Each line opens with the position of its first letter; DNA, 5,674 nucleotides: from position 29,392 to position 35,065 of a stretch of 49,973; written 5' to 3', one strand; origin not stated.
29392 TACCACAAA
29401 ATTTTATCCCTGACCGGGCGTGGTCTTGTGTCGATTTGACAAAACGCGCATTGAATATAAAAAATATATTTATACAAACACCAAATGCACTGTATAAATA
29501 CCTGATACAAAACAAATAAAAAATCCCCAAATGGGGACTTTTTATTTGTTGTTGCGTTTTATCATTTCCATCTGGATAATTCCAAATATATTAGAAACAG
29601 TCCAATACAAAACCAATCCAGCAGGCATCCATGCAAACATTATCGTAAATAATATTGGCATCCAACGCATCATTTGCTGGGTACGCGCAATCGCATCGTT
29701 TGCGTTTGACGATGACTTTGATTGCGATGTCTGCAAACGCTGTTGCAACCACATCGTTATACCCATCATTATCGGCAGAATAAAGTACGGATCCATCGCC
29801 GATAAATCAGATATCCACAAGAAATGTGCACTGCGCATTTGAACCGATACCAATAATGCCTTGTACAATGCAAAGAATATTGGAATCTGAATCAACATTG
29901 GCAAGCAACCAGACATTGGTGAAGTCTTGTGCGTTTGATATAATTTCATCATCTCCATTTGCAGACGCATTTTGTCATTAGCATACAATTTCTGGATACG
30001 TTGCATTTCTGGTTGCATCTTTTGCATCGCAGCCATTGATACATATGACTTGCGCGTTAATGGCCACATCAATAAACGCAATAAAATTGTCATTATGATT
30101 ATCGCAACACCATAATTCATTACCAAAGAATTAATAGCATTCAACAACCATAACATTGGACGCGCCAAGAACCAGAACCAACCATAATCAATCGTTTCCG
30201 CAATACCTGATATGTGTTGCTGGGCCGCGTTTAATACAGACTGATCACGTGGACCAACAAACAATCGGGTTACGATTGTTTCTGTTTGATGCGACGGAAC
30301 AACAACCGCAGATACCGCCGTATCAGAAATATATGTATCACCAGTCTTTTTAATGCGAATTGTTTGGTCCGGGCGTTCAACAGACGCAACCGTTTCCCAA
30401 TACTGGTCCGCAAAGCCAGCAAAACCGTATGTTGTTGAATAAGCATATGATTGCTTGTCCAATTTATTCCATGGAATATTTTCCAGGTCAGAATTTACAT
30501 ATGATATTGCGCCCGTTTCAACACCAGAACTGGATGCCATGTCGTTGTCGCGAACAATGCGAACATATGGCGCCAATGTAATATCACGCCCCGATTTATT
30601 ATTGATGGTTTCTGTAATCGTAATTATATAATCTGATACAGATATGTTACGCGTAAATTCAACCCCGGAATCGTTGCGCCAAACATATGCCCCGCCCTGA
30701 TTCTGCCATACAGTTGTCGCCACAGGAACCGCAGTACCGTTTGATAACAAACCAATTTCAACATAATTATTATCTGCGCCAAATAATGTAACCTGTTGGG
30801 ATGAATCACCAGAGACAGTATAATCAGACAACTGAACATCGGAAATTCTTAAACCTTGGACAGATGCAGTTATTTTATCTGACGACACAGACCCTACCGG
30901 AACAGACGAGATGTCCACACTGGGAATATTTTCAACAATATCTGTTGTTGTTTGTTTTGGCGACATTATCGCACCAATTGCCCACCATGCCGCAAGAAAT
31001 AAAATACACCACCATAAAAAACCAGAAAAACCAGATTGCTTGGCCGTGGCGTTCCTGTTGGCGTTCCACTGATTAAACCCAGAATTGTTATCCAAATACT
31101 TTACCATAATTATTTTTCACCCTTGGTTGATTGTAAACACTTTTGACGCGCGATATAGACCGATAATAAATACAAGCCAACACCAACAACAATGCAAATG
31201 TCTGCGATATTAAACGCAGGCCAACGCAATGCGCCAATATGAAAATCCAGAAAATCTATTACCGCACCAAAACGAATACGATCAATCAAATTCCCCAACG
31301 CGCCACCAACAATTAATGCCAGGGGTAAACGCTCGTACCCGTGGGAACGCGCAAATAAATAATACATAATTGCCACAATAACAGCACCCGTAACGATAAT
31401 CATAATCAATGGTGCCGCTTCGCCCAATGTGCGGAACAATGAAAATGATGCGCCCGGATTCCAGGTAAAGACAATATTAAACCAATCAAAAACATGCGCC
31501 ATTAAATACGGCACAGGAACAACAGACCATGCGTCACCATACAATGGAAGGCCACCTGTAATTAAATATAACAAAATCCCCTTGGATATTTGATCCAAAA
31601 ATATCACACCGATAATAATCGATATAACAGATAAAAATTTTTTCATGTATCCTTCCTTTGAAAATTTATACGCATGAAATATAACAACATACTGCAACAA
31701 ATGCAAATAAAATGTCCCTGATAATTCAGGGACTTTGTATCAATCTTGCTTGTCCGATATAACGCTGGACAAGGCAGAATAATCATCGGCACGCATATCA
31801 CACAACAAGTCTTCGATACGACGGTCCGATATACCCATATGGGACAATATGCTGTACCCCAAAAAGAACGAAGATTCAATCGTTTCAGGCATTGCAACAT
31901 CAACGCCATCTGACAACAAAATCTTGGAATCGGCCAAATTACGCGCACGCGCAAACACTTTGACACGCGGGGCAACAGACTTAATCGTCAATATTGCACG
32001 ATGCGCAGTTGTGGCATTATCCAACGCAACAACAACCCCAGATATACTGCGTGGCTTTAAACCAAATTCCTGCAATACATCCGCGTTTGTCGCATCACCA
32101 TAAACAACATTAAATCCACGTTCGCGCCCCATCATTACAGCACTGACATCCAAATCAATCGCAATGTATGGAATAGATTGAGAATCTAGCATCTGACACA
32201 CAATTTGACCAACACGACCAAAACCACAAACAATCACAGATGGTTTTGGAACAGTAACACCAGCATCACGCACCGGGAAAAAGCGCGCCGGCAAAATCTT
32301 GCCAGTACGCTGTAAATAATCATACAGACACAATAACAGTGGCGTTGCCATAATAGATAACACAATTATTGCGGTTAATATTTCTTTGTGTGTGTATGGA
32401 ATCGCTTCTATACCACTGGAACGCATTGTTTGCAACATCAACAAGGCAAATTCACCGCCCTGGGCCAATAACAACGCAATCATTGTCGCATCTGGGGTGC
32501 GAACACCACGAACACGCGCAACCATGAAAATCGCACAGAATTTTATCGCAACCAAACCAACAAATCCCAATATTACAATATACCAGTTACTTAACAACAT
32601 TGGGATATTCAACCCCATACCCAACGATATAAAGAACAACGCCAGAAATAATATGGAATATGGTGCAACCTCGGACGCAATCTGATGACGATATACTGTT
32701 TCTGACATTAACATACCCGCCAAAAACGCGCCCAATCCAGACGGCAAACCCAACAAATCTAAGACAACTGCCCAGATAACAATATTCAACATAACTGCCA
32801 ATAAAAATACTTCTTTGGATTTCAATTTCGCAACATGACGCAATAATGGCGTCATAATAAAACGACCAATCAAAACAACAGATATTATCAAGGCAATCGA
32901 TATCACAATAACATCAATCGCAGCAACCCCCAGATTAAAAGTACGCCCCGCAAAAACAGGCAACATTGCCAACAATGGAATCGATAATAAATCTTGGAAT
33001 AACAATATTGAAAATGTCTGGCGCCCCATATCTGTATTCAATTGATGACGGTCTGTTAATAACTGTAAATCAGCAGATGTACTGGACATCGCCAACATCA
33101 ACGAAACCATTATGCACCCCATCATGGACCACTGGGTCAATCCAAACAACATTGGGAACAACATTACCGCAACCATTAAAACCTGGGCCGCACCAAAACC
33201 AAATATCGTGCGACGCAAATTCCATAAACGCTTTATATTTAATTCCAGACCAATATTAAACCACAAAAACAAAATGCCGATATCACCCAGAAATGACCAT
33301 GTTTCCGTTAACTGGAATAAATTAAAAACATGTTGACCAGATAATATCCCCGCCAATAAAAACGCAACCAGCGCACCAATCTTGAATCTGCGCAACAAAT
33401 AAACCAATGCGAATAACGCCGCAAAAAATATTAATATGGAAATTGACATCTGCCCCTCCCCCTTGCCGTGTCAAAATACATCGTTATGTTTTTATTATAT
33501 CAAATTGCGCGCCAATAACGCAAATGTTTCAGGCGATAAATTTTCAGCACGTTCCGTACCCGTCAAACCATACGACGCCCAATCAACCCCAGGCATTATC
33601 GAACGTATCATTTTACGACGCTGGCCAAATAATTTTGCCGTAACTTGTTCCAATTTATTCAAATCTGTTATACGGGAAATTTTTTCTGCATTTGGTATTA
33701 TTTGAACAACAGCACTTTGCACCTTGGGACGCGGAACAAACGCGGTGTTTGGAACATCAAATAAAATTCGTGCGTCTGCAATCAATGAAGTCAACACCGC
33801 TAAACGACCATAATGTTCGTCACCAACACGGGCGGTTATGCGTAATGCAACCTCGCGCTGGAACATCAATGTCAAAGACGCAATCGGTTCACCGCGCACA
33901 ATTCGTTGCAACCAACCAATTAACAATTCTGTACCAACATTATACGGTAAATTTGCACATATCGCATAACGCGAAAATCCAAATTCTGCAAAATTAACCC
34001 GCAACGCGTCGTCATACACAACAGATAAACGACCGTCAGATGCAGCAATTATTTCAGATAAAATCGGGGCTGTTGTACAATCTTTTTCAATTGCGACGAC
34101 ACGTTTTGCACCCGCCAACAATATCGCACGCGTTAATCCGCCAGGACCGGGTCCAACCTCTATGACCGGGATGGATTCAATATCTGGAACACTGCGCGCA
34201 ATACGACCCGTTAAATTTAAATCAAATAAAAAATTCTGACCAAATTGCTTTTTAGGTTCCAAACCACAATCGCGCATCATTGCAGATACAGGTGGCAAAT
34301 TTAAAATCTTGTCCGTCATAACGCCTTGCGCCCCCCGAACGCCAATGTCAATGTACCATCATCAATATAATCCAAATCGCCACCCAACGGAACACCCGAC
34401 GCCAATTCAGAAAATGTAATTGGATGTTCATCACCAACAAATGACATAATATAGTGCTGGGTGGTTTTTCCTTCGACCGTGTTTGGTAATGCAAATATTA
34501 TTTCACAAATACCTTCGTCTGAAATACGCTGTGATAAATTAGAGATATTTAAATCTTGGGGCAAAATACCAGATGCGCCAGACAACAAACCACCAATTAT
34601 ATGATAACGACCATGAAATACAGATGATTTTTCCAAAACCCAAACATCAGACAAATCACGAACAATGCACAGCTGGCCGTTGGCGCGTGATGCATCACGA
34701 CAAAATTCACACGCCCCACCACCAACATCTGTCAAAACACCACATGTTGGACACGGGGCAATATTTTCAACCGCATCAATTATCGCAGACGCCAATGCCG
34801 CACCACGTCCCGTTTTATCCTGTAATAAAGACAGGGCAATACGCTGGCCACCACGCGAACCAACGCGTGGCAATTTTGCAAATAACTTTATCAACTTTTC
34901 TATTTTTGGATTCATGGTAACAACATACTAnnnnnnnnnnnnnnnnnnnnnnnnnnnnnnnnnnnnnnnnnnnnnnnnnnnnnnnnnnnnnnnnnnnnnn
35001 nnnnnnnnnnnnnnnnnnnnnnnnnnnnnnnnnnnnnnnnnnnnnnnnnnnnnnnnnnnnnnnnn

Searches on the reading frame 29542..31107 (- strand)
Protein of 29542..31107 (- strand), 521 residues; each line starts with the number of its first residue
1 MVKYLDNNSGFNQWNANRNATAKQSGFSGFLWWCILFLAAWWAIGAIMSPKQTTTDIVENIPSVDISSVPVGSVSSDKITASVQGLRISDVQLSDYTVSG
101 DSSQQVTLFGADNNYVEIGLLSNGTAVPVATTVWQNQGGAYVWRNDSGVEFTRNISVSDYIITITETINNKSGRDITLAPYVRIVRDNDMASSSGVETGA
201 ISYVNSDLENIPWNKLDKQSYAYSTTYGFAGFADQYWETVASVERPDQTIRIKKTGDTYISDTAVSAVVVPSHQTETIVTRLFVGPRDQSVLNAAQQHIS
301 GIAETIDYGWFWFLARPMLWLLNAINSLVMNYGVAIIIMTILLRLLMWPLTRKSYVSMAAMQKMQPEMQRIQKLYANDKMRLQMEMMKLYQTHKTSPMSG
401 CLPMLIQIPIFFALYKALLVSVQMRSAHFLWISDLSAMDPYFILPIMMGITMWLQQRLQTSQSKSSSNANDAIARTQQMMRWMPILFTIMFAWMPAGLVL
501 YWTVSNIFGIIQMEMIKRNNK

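Call 8: search_protein_families(library=pfam, proteins=[window:29542-31107:-], max_evalue=0.001)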
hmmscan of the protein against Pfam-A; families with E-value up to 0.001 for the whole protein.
window:29542-31107:- (521 aa): 2 families
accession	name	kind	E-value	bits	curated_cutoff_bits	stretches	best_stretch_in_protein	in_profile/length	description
PF02096.25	60KD_IMP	-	1e-59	201.6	35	1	332-518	1-163/163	60Kd inner membrane protein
PF14849.12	YidC_periplas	-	1.6e-41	143.5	24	1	78-321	10-283/283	YidC periplasmic domain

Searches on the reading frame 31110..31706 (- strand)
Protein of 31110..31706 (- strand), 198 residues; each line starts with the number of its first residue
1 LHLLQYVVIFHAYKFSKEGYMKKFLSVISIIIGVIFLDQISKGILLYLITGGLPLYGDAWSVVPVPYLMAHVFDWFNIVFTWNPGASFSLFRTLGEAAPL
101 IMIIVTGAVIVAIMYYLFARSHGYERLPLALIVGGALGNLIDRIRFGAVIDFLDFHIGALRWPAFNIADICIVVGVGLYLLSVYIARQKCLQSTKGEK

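Call 8: search_protein_families(library=pfam, proteins=[window:31110-31706:-], max_evalue=0.001)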
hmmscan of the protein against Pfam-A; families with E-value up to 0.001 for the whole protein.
window:31110-31706:- (198 aa): 1 family
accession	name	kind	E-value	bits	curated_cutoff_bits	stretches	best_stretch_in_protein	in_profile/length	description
PF01252.23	Peptidase_A8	-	1.4e-35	123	25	1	30-183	1-140/142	Signal peptidase (SPase) II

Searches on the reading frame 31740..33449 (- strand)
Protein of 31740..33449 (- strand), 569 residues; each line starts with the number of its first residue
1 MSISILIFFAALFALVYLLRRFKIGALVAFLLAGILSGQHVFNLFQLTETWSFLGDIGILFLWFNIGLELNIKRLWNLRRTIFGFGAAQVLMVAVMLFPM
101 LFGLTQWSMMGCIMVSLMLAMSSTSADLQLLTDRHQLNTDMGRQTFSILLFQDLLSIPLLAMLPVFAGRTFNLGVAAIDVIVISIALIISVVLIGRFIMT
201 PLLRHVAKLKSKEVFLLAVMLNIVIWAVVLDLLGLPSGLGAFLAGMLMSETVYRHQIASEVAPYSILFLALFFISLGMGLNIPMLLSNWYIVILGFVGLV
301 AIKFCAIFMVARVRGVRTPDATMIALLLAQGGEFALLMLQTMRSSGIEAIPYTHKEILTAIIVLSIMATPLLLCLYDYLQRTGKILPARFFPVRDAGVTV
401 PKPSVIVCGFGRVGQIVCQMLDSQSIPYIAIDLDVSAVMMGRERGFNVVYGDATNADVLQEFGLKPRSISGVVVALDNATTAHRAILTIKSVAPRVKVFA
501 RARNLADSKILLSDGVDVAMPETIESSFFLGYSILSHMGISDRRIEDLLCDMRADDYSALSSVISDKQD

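Call 8: search_protein_families(library=pfam, proteins=[window:31740-33449:-], max_evalue=0.001)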
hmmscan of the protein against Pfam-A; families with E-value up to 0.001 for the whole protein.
window:31740-33449:- (569 aa): 2 families
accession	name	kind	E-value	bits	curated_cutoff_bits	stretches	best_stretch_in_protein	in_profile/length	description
PF00999.27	Na_H_Exchanger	-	7.6e-47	160.4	26.2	1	10-371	3-372/375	Sodium/hydrogen exchanger, transmembrane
PF02254.24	TrkA_N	-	2.5e-21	76.6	23.8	1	405-519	1-113/116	TrkA-N domain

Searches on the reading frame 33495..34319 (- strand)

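Call 8: search_protein_families(library=pfam, proteins=[window:33495-34319:-], max_evalue=0.001)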
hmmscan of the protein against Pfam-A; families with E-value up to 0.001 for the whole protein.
window:33495-34319:- (274 aa): 1 family
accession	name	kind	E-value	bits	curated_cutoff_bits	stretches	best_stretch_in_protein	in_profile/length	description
PF00398.26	RrnaAD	-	4.2e-46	157.6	24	1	23-269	5-257/263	Ribosomal RNA adenine dimethylase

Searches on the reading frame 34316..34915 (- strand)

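Call 8: search_protein_families(library=pfam, proteins=[window:34316-34915:-], max_evalue=0.001)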
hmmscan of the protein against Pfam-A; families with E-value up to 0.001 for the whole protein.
window:34316-34915:- (199 aa): 3 families
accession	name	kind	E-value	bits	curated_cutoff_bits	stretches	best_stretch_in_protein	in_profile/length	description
PF13662.12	Toprim_4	-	1.9e-17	63.7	25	1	81-166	2-79/85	Toprim domain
PF21176.3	RecR_HhH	-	2.1e-09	37.5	27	1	5-48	1-44/45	RecR, helix-hairpin-helix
PF21175.2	RecR_C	-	5.5e-09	35.7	22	1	174-197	1-24/24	RecR, C-terminal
